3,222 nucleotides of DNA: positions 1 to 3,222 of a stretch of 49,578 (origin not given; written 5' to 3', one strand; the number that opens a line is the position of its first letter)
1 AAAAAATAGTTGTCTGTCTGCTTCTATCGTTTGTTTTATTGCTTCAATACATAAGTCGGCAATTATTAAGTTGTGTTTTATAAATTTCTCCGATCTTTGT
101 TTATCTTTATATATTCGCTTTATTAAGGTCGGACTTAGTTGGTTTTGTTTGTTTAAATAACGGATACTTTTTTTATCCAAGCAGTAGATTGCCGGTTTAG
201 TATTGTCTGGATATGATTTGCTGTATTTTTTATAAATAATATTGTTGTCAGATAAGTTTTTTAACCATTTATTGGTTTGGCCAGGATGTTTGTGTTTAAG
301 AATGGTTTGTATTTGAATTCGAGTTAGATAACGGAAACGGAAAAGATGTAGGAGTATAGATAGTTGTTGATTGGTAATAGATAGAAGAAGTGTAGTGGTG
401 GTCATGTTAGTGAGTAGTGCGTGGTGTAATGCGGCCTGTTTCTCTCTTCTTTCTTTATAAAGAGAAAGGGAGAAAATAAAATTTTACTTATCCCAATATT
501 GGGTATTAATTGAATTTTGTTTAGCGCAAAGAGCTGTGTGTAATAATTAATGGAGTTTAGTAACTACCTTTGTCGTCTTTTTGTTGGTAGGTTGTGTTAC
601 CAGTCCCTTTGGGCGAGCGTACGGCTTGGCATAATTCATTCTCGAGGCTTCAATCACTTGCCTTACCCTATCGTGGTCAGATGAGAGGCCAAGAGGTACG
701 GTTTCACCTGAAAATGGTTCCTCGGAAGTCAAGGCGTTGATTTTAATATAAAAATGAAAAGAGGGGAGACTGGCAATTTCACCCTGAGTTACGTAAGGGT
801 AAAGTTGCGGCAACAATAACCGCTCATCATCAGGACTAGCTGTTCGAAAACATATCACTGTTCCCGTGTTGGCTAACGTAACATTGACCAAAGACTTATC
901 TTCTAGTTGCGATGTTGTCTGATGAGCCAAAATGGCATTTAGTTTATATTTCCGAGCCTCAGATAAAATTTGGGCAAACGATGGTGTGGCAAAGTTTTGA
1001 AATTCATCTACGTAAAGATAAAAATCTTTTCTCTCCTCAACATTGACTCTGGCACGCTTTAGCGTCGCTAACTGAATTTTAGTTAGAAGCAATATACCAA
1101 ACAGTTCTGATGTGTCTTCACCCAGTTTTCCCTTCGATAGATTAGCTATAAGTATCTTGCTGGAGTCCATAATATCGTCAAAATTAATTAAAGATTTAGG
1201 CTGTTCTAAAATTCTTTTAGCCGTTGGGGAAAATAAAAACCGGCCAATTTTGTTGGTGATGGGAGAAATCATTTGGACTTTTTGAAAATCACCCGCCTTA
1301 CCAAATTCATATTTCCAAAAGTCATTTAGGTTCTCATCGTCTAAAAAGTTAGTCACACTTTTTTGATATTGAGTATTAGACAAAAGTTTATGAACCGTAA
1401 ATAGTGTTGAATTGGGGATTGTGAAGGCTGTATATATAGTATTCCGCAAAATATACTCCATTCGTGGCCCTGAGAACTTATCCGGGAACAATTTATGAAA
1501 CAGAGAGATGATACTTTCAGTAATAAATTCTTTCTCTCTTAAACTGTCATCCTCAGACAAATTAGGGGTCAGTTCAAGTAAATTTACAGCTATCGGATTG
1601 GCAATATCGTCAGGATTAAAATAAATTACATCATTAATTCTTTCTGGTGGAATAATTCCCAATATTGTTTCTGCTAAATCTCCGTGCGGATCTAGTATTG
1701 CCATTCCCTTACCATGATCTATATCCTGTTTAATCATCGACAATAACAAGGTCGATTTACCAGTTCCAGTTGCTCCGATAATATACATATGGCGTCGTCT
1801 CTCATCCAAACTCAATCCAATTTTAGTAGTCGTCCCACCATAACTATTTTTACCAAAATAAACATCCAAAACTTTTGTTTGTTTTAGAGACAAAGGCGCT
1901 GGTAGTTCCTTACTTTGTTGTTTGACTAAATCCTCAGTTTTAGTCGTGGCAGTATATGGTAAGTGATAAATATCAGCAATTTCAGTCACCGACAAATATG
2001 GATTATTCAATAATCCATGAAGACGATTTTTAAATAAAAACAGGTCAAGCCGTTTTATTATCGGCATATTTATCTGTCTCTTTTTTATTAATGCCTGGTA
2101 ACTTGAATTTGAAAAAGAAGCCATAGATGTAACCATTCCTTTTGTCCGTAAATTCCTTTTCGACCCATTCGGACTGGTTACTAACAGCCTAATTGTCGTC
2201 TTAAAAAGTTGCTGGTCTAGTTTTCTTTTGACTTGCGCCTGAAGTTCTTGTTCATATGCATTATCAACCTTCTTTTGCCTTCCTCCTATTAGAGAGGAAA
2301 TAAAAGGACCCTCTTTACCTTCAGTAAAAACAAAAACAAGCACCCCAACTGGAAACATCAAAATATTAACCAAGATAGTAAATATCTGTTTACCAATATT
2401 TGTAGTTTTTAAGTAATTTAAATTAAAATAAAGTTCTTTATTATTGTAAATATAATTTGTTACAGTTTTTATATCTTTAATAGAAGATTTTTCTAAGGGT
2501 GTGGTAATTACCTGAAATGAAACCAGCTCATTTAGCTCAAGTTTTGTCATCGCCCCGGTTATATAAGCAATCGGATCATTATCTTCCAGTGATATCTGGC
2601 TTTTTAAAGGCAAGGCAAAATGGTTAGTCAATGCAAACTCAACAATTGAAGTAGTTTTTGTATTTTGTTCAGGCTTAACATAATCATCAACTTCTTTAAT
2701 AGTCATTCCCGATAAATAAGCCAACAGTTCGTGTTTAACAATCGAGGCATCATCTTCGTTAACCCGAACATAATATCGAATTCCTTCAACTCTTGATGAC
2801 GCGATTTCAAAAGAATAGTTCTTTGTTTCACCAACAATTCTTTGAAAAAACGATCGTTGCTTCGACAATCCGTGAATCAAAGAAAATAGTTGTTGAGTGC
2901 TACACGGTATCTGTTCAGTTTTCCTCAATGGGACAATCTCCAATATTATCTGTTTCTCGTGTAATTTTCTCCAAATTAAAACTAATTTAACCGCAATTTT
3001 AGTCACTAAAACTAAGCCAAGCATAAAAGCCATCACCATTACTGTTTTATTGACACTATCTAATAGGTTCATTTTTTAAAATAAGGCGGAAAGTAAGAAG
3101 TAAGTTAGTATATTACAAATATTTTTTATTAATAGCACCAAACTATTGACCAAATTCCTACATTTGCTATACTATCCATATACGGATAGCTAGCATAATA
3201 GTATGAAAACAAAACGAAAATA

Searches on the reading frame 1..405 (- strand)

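Call 4: search_protein_families(library=pfam, proteins=[window:1-405:-], max_evalue=0.01)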
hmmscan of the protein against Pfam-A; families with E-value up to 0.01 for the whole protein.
window:1-405:- (135 aa): 2 families
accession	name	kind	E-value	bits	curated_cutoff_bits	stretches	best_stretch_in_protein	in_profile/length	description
PF13814.12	Replic_Relax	-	5.6e-06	27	25.3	1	20-124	3-110/191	Replication-relaxation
PF22381.2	Staph_reg_Sar_Rot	-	0.0038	17.7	27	1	9-62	11-63/85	Transcriptional regulator SarA/Rot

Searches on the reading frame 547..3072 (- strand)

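Call 4: search_protein_families(library=pfam, proteins=[window:547-3072:-], max_evalue=0.01)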
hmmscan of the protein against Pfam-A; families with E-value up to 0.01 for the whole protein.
window:547-3072:- (841 aa): 9 families
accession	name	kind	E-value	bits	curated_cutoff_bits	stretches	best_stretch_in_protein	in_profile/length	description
PF10412.15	TrwB_AAD_bind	-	1.8e-09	37.4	20.5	1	416-469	5-58/387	Type IV secretion-system coupling protein DNA-binding domain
PF01935.23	DUF87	-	1.9e-09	38.4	23.2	1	413-496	9-92/220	Helicase HerA, central domain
PF12696.13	TraG-D_C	-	5.2e-06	26.8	22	1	685-747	3-69/126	TraM recognition site of TraD and TraG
PF02534.20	T4SS-DNA_transf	-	4.3e-05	23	20.1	0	400-520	30-138/468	Type IV secretory system Conjugative DNA transfer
PF13401.12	AAA_22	-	0.00041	21.1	27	0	425-450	4-29/130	AAA domain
PF25199.1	nSTAND_NTPase5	-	0.0041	17.4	34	0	423-471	38-87/145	Novel STAND NTPase 5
PF04851.21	ResIII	-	0.0043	17.4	22.5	0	419-453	16-50/164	Type III restriction enzyme, res subunit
PF05872.18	HerA_C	-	0.0044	16.2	22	1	415-467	10-62/502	Helicase HerA-like C-terminal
PF01580.24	FtsK_SpoIIIE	-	0.009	15.9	24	0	427-447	40-60/221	FtsK/SpoIIIE family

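Call 77: search_protein_families(library=ncbifam, proteins=[window:547-3072:-], max_evalue=0.001)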
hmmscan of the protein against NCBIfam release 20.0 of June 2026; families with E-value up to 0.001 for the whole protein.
window:547-3072:- (841 aa): 8 families
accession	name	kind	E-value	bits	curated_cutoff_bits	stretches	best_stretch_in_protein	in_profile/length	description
TIGR03743.1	SXT_TraD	subfamily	3.2e-14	52.3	366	2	415-465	164-214/636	conjugative transfer system coupling protein TraD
NF053655.1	CedD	equivalog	6.7e-09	34.9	600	1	388-470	183-265/527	DNA-translocating ATPase CedD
NF045973.1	conju_CD1115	equivalog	3.6e-08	32.7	250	0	682-745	291-358/442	VirD4-like conjugal transfer protein, CD1115 family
TIGR03754.1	conj_TOL_TraD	equivalog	5e-07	28.6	647.55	1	416-466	170-220/643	type IV conjugative transfer system coupling protein TraD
TIGR00929.1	VirB4_CagE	subfamily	1e-06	27.3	643.1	0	605-752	571-709/792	VirB4 family type IV secretion/conjugal transfer ATPase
NF041447.1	TrbC_conju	equivalog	1.5e-06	26.9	800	1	405-463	108-166/685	F-type conjugative transfer protein TrbC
NF033849.1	ser_rich_anae_1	subfamily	2.4e-05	21.9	650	0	698-757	1049-1103/1163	serine-rich protein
TIGR03420.1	DnaA_homol_Hda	equivalog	0.00046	19.8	194.8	0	393-463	5-75/226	DnaA regulatory inactivator Hda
